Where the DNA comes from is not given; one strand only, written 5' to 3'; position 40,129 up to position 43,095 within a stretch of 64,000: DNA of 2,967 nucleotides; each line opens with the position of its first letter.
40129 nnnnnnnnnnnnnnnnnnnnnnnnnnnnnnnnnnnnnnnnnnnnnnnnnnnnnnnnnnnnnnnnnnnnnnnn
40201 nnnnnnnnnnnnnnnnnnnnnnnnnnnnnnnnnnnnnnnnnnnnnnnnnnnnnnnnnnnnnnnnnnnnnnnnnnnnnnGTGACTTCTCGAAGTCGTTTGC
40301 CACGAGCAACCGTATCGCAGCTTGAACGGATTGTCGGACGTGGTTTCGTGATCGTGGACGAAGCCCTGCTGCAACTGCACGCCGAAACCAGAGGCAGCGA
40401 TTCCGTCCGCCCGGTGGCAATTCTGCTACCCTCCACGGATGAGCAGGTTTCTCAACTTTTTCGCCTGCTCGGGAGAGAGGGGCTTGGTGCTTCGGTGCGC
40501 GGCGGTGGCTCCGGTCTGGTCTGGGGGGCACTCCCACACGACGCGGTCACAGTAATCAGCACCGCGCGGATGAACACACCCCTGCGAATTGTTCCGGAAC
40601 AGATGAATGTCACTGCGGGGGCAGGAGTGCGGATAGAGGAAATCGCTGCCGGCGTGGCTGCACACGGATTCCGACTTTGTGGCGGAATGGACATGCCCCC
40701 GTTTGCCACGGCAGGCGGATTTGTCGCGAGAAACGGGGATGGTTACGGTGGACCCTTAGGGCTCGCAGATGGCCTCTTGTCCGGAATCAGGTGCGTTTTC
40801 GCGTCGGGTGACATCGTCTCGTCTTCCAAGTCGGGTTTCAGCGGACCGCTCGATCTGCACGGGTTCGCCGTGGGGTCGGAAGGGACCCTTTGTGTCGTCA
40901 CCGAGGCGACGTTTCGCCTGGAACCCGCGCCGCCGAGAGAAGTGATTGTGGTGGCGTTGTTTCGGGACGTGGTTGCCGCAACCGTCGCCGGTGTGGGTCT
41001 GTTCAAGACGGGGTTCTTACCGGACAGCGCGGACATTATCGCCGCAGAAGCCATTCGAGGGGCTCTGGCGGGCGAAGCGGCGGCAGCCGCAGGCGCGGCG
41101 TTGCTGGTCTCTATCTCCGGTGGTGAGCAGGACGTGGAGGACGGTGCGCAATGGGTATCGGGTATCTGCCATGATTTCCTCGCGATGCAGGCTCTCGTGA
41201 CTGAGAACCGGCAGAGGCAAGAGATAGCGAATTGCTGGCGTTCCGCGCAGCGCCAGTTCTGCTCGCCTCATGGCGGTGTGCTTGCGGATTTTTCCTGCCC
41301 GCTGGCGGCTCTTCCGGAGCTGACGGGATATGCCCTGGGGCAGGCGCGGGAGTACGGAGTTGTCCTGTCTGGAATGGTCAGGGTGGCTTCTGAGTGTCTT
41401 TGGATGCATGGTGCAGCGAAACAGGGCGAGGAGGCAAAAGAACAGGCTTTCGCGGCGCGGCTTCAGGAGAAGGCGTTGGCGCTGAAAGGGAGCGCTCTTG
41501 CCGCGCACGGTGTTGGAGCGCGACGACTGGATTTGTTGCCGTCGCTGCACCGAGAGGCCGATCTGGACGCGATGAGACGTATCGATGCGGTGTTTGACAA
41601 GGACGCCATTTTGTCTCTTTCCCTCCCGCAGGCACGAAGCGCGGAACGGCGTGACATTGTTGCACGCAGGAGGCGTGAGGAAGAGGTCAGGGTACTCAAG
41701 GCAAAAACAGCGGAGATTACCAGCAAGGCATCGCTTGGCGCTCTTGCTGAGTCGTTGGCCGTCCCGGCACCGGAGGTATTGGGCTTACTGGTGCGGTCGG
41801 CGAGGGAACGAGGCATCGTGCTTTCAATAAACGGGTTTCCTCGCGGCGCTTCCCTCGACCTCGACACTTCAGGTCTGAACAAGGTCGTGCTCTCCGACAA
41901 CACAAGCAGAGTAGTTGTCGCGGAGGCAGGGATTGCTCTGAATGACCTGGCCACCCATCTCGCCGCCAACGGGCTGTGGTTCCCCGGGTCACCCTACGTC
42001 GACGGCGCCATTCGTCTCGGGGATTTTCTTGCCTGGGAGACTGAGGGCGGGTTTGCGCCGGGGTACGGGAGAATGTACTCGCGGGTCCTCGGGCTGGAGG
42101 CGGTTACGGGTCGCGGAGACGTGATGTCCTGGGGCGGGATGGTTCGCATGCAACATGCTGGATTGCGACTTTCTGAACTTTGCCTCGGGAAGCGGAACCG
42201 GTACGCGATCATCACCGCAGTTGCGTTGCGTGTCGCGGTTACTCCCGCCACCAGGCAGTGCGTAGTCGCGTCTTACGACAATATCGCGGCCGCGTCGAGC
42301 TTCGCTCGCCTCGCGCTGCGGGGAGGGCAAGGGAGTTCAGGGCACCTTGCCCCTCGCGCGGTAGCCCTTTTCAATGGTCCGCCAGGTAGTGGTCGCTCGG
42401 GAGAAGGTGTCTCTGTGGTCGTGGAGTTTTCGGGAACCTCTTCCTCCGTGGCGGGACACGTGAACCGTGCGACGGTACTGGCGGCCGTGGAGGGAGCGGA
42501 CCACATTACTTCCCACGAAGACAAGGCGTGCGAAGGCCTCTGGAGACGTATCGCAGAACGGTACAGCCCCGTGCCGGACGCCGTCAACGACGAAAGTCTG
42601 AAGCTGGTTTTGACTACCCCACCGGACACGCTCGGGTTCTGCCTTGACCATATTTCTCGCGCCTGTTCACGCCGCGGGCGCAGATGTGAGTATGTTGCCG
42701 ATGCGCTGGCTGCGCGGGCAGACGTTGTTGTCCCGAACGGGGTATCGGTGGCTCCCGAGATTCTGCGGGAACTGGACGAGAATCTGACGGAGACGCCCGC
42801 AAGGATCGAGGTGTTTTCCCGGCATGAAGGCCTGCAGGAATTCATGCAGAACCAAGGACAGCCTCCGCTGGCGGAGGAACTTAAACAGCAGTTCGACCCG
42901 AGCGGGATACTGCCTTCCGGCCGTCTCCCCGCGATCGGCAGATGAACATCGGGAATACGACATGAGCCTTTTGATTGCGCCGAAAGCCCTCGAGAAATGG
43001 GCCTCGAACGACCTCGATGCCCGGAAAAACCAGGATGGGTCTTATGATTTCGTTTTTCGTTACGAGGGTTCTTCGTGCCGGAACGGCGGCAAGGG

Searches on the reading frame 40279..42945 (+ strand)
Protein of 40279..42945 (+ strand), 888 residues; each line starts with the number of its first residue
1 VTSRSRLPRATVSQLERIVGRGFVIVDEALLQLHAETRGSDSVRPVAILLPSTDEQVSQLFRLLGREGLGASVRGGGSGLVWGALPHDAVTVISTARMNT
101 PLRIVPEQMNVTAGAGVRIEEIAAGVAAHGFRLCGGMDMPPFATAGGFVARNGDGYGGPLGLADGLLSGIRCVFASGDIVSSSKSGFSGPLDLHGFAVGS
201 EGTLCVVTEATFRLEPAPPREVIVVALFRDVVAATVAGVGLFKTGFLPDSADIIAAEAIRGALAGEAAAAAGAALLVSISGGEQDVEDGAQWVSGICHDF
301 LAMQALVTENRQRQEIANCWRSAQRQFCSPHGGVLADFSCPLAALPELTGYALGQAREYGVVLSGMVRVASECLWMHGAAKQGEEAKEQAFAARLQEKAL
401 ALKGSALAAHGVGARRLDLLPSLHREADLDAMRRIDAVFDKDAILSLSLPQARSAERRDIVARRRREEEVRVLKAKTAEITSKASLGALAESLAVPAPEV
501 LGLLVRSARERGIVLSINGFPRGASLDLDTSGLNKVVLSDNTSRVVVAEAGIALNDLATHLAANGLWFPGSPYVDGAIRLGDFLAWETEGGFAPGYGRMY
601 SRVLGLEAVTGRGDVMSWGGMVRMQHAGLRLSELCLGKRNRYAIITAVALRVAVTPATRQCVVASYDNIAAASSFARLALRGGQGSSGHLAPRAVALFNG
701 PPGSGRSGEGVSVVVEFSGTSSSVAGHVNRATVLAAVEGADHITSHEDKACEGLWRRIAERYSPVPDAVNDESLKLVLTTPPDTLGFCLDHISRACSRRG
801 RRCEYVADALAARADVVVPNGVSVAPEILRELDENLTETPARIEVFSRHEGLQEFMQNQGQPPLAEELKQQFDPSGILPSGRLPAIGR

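Call 3: search_protein_families(library=pfam, proteins=[window:40279-42945:+], max_evalue=0.01)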
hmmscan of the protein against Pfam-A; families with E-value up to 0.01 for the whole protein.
window:40279-42945:+ (888 aa): 2 families
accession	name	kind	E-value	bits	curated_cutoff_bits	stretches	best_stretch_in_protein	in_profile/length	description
PF01565.28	FAD_binding_4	-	5.5e-31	107.6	26.4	2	46-181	2-137/139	FAD binding domain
PF02913.24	FAD-oxidase_C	-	5.7e-18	66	21.2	1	218-445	2-243/248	FAD linked oxidases, C-terminal domain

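Call 29: search_protein_families(library=ncbifam, proteins=[window:40279-42945:+], max_evalue=0.00001)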
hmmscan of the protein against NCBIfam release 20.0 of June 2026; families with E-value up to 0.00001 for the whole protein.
window:40279-42945:+ (888 aa): 6 families
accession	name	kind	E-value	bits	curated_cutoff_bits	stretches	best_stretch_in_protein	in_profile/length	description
TIGR00387.1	glcD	equivalog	1.9e-54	185.1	567.9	2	49-445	2-409/413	glycolate oxidase subunit GlcD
NF008408.0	PRK11230.1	equivalog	1.3e-34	119.5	897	1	28-446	39-467/499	glycolate oxidase subunit GlcD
NF008439.0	PRK11282.1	equivalog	3.3e-18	65.7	284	1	527-679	44-197/358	glycolate oxidase subunit GlcE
NF049975.1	2HglutDHaseYdiJ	equivalog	2e-10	39.1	1350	0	44-184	51-194/1018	D-2-hydroxyglutarate dehydrogenase YdiJ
TIGR01677.1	pln_FAD_oxido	subfamily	1e-08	34.2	383.1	0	522-623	80-181/560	FAD-dependent oxidoreductase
TIGR01679.1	bact_FAD_ox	subfamily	9.4e-08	31.4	292.25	0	39-208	6-169/419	FAD-linked oxidoreductase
